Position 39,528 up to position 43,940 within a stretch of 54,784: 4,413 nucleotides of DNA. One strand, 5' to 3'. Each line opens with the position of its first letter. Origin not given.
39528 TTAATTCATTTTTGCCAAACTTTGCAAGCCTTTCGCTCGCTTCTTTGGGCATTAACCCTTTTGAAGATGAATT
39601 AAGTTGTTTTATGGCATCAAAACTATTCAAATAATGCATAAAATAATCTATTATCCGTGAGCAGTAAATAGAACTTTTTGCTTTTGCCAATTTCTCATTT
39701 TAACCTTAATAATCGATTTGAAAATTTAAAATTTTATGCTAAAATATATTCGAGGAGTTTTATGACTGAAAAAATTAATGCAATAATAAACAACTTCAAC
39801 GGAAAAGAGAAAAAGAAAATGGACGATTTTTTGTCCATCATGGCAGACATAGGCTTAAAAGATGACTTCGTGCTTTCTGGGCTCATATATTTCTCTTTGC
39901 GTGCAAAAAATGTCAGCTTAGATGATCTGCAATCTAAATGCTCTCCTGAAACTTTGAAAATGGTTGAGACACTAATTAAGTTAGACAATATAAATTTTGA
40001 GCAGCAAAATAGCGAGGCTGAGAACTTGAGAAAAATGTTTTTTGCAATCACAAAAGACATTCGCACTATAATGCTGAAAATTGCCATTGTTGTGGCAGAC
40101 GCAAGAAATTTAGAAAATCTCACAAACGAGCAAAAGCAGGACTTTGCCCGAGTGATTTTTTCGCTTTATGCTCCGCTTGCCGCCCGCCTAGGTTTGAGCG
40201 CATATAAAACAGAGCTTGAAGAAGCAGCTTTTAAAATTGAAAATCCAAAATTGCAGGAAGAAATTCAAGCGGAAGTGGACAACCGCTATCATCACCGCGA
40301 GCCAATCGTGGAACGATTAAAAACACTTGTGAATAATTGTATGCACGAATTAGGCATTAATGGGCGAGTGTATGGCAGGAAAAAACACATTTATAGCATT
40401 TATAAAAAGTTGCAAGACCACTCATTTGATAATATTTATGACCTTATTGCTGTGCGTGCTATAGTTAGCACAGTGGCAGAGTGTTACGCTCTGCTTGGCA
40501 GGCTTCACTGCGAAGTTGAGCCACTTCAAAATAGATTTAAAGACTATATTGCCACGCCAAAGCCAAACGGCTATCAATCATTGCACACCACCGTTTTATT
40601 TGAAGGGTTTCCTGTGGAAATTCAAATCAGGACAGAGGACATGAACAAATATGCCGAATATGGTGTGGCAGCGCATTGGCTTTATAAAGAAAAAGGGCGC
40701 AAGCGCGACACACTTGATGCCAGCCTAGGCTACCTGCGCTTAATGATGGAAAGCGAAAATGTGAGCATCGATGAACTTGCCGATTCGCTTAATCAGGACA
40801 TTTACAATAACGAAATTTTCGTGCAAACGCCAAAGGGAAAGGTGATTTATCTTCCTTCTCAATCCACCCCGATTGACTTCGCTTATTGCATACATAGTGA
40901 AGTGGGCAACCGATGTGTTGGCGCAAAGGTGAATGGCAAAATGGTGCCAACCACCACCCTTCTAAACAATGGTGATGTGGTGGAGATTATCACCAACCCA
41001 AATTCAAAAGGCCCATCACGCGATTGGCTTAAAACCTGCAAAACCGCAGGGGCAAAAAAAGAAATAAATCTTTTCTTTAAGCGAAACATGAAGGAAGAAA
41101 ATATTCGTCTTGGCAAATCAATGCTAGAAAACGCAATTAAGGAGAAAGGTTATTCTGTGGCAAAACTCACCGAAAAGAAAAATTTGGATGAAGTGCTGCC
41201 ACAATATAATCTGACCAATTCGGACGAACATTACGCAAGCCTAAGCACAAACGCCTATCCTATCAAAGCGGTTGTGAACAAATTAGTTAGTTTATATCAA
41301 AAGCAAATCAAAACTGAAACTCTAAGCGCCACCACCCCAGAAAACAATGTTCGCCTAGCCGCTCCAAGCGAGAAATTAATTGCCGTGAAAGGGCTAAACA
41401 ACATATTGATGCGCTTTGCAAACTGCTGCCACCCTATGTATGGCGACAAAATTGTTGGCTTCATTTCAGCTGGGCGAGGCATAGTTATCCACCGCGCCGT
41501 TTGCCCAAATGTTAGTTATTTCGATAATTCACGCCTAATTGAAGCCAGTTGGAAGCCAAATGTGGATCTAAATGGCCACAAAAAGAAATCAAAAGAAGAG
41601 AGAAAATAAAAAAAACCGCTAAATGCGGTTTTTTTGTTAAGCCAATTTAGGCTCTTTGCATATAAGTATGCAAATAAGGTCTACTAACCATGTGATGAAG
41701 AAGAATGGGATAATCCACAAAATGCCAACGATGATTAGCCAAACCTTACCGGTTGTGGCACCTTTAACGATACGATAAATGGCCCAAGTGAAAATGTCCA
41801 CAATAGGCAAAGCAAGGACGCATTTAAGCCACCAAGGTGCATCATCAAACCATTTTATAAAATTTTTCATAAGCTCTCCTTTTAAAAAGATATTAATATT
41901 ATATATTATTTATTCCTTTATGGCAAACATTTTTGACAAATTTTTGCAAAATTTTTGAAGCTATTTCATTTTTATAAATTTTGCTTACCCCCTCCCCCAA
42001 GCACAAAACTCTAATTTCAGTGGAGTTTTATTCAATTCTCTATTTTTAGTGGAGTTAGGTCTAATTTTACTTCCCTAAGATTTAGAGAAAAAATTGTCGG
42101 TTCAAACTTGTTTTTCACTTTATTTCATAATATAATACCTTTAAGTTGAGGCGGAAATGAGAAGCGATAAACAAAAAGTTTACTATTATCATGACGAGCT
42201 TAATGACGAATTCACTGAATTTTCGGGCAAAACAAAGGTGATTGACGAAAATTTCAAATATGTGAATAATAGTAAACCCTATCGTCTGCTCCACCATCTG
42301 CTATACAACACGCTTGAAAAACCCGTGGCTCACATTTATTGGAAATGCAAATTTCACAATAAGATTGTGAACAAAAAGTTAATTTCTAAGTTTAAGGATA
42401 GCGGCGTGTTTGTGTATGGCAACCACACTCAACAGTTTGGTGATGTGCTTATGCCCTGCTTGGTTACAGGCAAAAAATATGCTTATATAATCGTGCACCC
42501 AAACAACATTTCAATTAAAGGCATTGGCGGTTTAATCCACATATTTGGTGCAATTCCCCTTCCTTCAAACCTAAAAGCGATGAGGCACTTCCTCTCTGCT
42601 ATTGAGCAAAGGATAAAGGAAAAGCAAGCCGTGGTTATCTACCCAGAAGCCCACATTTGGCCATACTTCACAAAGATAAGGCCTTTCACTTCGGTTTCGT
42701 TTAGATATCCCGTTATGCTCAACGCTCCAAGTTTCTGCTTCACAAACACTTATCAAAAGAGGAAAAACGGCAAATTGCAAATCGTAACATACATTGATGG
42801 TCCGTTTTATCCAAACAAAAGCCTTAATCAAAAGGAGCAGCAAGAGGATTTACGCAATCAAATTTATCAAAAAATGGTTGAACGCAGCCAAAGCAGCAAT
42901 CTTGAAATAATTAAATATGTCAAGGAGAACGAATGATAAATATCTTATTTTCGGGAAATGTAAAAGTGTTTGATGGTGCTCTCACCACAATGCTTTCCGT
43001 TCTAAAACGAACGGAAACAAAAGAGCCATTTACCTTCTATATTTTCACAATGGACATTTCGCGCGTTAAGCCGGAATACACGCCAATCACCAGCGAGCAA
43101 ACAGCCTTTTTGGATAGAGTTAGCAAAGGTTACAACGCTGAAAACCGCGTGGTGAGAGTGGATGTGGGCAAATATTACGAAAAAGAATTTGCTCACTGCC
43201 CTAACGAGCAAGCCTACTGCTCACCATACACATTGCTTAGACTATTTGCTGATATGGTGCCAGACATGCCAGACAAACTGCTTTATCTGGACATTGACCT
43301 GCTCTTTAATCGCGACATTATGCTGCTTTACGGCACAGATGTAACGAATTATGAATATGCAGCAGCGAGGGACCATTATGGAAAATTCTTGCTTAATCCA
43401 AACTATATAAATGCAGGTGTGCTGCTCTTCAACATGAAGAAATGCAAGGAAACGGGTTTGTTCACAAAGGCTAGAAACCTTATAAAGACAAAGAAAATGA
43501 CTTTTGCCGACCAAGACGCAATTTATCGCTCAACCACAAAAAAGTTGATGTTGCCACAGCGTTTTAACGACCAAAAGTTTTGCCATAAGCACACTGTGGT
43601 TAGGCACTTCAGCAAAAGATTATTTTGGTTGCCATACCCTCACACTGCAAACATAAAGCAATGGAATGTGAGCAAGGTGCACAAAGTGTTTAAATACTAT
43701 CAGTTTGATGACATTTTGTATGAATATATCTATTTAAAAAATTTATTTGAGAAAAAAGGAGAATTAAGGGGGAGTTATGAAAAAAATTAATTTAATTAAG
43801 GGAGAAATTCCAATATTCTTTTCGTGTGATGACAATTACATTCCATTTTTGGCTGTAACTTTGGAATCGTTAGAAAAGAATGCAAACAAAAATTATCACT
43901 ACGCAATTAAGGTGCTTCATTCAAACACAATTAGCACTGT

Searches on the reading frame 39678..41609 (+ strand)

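Call 57: search_protein_families(library=pfam, proteins=[window:39678-41609:+], max_evalue=0.0001)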
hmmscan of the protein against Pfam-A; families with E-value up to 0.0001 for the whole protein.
window:39678-41609:+ (643 aa): 4 families
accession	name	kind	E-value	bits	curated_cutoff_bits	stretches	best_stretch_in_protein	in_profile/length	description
PF04607.23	RelA_SpoT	-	6e-37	126.8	27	1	233-340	1-112/113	Region found in RelA / SpoT proteins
PF02824.27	TGS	-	6.1e-22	77.9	22.2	1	380-439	1-60/60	TGS domain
PF13328.12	HD_4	-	7e-21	75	27.2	1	51-173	27-155/156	HD domain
PF19296.4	RelA_AH_RIS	-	1.3e-06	29.1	23.8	1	466-618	16-181/185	RelA/SpoT, AH and RIS domains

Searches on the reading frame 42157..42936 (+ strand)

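Call 57: search_protein_families(library=pfam, proteins=[window:42157-42936:+], max_evalue=0.0001)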
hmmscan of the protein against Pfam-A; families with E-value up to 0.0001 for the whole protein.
window:42157-42936:+ (259 aa): 1 family
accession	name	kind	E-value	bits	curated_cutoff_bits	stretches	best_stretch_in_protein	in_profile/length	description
PF01553.26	Acyltransferase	-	7e-07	29.6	23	1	81-182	13-116/132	Acyltransferase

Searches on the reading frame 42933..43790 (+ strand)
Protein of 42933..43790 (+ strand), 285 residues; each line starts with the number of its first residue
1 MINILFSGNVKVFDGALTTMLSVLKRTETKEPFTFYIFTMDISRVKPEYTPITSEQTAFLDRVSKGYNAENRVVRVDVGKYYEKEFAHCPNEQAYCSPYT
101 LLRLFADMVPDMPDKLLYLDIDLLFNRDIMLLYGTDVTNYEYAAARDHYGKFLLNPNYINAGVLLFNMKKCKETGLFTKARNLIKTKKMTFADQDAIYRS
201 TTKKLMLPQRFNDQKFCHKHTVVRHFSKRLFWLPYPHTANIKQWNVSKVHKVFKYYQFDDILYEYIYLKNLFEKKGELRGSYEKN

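Call 57: search_protein_families(library=pfam, proteins=[window:42933-43790:+], max_evalue=0.0001)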
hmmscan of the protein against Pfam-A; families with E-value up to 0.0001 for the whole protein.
window:42933-43790:+ (285 aa): 1 family
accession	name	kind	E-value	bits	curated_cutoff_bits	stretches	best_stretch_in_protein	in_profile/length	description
PF01501.26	Glyco_transf_8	-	2.6e-15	57.1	24.3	1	9-197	7-200/253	Glycosyl transferase family 8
